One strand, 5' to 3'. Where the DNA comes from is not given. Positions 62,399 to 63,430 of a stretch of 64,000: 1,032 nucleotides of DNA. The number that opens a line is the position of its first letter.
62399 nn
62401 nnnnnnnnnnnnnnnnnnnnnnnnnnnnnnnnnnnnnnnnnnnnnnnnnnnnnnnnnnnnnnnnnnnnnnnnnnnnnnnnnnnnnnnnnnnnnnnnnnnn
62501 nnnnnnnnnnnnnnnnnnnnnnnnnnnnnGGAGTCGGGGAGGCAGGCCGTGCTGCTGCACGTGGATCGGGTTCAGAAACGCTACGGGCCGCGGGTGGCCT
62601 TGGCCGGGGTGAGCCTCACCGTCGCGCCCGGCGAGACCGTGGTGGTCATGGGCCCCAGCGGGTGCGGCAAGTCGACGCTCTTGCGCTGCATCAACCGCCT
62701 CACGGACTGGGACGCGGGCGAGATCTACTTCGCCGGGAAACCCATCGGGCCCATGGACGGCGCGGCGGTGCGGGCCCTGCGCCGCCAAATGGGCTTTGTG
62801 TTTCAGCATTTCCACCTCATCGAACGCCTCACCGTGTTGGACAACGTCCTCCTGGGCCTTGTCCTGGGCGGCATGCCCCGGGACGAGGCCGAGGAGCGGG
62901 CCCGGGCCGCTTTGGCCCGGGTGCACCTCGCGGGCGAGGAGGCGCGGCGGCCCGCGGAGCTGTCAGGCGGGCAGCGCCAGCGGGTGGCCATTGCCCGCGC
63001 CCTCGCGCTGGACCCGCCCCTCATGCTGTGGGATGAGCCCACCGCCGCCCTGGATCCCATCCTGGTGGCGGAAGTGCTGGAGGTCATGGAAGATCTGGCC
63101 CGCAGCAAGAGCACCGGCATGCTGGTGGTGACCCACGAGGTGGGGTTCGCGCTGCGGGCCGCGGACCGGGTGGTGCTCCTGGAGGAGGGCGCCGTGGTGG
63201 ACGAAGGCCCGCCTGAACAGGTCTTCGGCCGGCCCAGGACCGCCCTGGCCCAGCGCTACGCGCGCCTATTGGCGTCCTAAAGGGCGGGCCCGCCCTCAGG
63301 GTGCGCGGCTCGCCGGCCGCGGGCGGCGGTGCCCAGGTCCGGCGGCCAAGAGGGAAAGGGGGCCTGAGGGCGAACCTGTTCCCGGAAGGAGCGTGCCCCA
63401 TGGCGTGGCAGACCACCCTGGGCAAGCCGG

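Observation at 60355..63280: Orphan ABC module in the lptB position: 724-aa protein with an unrecognisable ectodomain and a truncated importer-type membrane domain, paired with an intact GlnQ-type ATPase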

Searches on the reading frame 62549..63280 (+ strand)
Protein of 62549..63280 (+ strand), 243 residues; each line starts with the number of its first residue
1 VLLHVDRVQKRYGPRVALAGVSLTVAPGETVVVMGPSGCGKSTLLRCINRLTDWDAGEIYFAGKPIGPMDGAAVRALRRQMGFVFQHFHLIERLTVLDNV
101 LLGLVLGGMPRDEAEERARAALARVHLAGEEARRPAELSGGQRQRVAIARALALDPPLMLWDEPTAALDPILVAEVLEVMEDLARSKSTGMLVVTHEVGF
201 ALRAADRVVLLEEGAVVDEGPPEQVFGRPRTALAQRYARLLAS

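Call 3: search_protein_families(library=pfam, proteins=[window:62549-63280:+], max_evalue=1)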
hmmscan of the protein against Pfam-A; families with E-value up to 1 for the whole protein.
window:62549-63280:+ (243 aa): 27 families (the best 25 are shown)
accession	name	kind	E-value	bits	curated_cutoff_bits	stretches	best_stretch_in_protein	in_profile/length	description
PF00005.33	ABC_tran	-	4.8e-38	131.3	25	1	19-166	2-137/137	ABC transporter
PF13304.12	AAA_21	-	8e-11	43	27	2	130-197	230-299/304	AAA domain, putative AbiEii toxin, Type IV TA system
PF02463.25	SMC_N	-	5.4e-07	29.7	40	1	136-207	135-207/220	RecF/RecN/SMC N terminal domain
PF13191.12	AAA_16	-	2.4e-05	25.3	32.6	1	27-152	24-124/167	AAA ATPase domain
PF01637.24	ATPase_2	-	0.00015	22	33.2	1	27-61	19-54/225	ATPase domain predominantly from Archaea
PF03193.22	RsgA_GTPase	-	0.0013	19.1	30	1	28-55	106-133/174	RsgA GTPase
PF13555.12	AAA_29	-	0.0037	17.4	27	1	22-46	16-40/61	P-loop containing region of AAA domain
PF13401.12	AAA_22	-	0.0064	17.3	27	1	31-52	8-29/130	AAA domain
PF05729.18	NACHT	-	0.0087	16.3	26.7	1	30-50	2-22/167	NACHT domain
PF20703.3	nSTAND1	-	0.011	15.9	27.1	1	27-47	32-52/379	Novel STAND NTPase 1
PF03215.21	Rad17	-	0.012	16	23.8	1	18-49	35-66/186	Rad17 P-loop domain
PF13481.12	AAA_25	-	0.012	15.7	27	1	26-45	31-50/195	AAA domain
PF13476.12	AAA_23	-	0.017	16.2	27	1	31-52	22-43/201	AAA domain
PF09818.15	ABC_ATPase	-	0.035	13.6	23.2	0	28-50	80-101/283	P-loop domain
PF13521.12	AAA_28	-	0.039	14.6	27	1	31-50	2-21/164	AAA domain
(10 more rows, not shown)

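Call 4: search_protein_families(library=ncbifam, proteins=[window:62549-63280:+], max_evalue=1)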
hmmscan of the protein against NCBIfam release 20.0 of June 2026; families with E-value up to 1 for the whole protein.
window:62549-63280:+ (243 aa): 204 families (the best 25 are shown)
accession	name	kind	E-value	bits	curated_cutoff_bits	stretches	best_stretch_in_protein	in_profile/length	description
NF007027.0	PRK09493.1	equivalog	2.4e-68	230.1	379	1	4-232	3-230/240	glutamine ABC transporter ATP-binding protein GlnQ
NF008428.0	PRK11264.1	equivalog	6.9e-67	225.3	406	1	3-237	4-243/250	L-cystine ABC transporter ATP-binding protein TcyN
TIGR03005.1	ectoine_ehuA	equivalog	3.1e-64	216.6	345.4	1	5-237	3-246/252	ectoine/hydroxyectoine ABC transporter ATP-binding protein EhuA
TIGR02315.1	ABC_phnC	equivalog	2.8e-62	210.3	266.1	1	2-225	1-233/243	phosphonate ABC transporter ATP-binding protein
TIGR01186.1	proV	subfamily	1.4e-59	202.1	326.6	1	12-232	3-224/363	betaine/proline/choline family ABC transporter ATP-binding protein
TIGR03265.1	PhnT2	equivalog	3.3e-59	200.9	457.7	1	3-233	5-230/353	putative 2-aminoethylphosphonate ABC transporter ATP-binding protein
NF007908.0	PRK10619.1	equivalog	1.9e-58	197.7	466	1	3-237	6-251/257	histidine ABC transporter ATP-binding protein HisP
NF008338.0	PRK11124.1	equivalog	7.3e-58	195.9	369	1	1-237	1-239/242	arginine ABC transporter ATP-binding protein ArtP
TIGR00972.1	3a0107s01c2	equivalog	1.9e-56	191.2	343.2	1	3-237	2-242/248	phosphate ABC transporter ATP-binding protein PstB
TIGR02314.1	ABC_MetN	equivalog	2.9e-53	181.1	499.7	1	17-239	20-242/343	methionine ABC transporter ATP-binding protein MetN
TIGR00968.1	3a0106s01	subfamily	6.3e-53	179.7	342.75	1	4-234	2-227/237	sulfate ABC transporter ATP-binding protein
TIGR02211.1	LolD_lipo_ex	equivalog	4.1e-51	173.6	307.75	1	16-216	19-219/221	lipoprotein-releasing ABC transporter ATP-binding protein LolD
TIGR02982.1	heterocyst_DevA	subfamily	7.6e-51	172.8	295.8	1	17-216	20-219/220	ABC exporter ATP-binding subunit, DevA family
NF006987.0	PRK09452.1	equivalog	1e-50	172.5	482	1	2-232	17-242/378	spermidine/putrescine ABC transporter ATP-binding protein PotA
TIGR02673.1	FtsE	equivalog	1.1e-50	172.3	264.85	1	3-214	2-213/214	cell division ATP-binding protein FtsE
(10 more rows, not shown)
